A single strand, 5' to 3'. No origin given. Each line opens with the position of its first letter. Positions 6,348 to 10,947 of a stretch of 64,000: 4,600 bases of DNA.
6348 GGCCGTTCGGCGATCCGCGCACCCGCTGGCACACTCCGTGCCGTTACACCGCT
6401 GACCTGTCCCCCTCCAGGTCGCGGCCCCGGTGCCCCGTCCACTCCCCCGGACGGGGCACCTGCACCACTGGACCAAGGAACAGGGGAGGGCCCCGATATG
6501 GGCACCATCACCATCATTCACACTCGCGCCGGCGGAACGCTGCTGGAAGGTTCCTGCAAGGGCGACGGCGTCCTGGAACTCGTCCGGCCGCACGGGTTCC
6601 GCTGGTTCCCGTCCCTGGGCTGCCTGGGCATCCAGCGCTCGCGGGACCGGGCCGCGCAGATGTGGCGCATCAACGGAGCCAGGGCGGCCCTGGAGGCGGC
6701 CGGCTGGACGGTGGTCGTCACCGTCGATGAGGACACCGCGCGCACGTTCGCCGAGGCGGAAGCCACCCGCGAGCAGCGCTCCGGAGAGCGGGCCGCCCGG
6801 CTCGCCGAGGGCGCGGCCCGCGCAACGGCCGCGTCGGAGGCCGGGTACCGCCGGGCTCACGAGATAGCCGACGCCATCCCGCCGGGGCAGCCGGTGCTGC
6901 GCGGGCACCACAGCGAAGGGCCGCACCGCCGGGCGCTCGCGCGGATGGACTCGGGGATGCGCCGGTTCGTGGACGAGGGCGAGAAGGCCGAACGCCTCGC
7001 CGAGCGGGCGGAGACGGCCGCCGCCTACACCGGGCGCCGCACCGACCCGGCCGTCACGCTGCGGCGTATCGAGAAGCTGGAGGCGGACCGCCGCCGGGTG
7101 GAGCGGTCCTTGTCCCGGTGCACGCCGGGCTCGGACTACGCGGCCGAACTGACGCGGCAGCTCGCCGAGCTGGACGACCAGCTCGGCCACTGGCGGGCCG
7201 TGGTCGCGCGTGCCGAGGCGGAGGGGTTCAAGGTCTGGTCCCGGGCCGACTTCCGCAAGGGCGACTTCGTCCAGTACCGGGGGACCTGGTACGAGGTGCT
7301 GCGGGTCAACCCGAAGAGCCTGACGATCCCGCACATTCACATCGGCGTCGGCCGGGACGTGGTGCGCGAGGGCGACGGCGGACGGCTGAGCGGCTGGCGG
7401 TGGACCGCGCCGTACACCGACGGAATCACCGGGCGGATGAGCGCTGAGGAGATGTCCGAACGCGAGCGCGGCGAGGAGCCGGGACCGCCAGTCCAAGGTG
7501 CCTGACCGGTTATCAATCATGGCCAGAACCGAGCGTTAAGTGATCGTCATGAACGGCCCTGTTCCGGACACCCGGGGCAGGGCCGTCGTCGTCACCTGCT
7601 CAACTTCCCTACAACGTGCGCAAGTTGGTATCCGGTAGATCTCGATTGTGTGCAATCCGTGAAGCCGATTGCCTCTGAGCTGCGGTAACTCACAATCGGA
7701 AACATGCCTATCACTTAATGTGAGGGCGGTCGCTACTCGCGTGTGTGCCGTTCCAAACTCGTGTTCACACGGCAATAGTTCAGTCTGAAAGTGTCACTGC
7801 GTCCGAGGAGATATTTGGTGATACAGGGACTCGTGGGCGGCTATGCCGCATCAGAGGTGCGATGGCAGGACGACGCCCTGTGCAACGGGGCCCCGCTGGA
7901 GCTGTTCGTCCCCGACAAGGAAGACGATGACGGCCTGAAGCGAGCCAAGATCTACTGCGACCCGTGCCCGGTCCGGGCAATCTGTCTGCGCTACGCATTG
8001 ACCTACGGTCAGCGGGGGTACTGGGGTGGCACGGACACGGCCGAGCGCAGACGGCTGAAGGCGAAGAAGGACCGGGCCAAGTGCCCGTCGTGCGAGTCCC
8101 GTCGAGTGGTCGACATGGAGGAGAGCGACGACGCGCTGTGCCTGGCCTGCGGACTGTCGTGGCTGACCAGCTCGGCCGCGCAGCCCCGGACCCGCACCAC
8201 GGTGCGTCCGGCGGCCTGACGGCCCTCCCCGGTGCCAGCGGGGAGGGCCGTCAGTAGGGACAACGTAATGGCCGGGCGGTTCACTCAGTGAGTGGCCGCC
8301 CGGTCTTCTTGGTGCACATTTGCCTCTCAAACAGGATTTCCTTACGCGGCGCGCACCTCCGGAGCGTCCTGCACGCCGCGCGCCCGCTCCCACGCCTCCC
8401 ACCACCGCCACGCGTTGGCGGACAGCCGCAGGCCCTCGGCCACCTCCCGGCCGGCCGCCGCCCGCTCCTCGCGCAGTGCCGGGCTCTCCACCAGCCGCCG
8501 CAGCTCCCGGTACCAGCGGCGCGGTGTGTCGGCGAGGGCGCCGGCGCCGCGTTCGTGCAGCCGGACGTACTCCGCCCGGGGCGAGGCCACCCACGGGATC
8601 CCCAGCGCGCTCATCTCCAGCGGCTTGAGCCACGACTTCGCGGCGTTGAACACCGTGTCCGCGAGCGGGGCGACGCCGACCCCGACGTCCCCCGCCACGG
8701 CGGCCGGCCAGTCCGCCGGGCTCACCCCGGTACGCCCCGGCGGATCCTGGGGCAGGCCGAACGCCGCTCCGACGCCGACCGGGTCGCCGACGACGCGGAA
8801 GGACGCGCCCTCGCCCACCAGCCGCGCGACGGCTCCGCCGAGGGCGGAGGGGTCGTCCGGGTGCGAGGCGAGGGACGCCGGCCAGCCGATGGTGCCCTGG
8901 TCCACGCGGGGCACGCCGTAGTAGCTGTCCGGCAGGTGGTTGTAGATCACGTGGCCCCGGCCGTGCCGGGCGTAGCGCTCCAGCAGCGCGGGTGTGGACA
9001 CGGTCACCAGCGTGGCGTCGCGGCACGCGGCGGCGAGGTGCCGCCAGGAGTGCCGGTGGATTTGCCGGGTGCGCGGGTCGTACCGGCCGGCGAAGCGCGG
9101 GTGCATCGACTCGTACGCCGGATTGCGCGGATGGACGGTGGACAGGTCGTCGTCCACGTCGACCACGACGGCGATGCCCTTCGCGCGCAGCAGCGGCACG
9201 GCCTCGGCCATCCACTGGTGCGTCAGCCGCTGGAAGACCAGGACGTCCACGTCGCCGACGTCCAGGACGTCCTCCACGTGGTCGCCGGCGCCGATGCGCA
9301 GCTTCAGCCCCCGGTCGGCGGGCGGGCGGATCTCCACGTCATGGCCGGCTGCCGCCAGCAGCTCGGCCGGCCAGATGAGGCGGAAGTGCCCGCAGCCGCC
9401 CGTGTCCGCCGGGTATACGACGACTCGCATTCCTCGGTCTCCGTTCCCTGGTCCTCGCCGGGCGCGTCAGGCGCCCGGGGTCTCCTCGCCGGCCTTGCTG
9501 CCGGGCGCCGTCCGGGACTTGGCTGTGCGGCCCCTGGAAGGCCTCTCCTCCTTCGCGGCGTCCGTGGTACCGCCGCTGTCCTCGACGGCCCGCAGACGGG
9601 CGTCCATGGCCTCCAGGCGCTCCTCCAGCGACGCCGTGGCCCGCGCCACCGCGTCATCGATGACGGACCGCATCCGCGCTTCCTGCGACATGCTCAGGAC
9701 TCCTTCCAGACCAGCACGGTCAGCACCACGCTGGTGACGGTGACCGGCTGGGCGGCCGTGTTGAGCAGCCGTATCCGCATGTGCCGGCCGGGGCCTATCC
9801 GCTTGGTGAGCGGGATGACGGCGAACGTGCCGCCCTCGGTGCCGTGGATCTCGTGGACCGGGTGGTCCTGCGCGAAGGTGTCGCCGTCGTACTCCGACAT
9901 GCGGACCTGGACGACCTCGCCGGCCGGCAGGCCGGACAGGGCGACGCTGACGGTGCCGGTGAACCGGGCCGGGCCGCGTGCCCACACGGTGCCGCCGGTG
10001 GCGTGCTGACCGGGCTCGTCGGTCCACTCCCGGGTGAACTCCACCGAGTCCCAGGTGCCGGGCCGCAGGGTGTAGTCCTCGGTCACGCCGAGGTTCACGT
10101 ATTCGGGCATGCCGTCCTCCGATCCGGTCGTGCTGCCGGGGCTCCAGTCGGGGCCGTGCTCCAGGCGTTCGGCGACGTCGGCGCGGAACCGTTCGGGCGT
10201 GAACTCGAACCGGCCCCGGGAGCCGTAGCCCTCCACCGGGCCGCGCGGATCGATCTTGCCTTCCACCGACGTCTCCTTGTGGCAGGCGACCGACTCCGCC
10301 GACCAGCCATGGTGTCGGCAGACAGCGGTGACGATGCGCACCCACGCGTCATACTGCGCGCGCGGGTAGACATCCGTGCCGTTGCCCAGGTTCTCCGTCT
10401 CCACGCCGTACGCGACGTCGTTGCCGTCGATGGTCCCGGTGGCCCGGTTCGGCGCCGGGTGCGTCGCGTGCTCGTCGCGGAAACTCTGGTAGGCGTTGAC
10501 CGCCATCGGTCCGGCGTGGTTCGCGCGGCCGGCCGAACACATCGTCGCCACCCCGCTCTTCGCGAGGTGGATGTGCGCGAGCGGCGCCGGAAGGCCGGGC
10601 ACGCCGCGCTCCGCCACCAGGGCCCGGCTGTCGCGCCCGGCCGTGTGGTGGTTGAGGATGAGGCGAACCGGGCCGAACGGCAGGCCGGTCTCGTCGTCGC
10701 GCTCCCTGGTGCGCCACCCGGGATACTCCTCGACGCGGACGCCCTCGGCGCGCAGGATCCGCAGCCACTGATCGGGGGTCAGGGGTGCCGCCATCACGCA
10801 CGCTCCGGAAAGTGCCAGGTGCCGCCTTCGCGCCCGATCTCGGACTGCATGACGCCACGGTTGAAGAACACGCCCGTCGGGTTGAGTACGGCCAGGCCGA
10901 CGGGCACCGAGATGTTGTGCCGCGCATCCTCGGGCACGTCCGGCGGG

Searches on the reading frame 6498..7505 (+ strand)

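Call 58: search_protein_families(library=pfam, proteins=[window:6498-7505:+], max_evalue=0.001)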
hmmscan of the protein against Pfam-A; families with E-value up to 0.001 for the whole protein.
window:6498-7505:+ (335 aa): 1 family
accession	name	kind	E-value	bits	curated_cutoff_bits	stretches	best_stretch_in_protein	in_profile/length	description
PF12083.13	DUF3560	-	3.3e-28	98.7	27.2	1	91-205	2-117/124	Domain of unknown function (DUF3560)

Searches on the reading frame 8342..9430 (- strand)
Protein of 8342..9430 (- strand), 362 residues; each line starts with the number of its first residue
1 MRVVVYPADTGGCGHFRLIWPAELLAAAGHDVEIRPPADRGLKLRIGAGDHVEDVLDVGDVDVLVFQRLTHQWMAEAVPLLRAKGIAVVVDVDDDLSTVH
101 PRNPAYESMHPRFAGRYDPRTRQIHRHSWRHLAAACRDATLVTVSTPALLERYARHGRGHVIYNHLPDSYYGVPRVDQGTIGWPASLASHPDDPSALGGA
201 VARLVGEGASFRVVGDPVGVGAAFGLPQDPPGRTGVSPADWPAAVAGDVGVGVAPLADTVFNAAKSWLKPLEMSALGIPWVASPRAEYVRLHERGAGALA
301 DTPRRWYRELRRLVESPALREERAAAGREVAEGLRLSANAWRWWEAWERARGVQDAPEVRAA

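Call 58: search_protein_families(library=pfam, proteins=[window:8342-9430:-], max_evalue=0.001)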
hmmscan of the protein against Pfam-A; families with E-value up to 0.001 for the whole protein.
window:8342-9430:- (362 aa): 1 family
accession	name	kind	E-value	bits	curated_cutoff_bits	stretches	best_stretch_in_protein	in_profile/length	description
PF13524.12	Glyco_trans_1_2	-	0.00073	20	25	0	266-329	63-127/144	Glycosyl transferase-like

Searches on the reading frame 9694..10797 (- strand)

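Call 58: search_protein_families(library=pfam, proteins=[window:9694-10797:-], max_evalue=0.001)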
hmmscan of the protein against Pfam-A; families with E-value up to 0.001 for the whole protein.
window:9694-10797:- (367 aa): 1 family
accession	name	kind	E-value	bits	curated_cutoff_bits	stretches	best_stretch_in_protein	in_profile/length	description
PF01510.30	Amidase_2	-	5e-14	53.2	26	1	42-185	3-130/131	N-acetylmuramoyl-L-alanine amidase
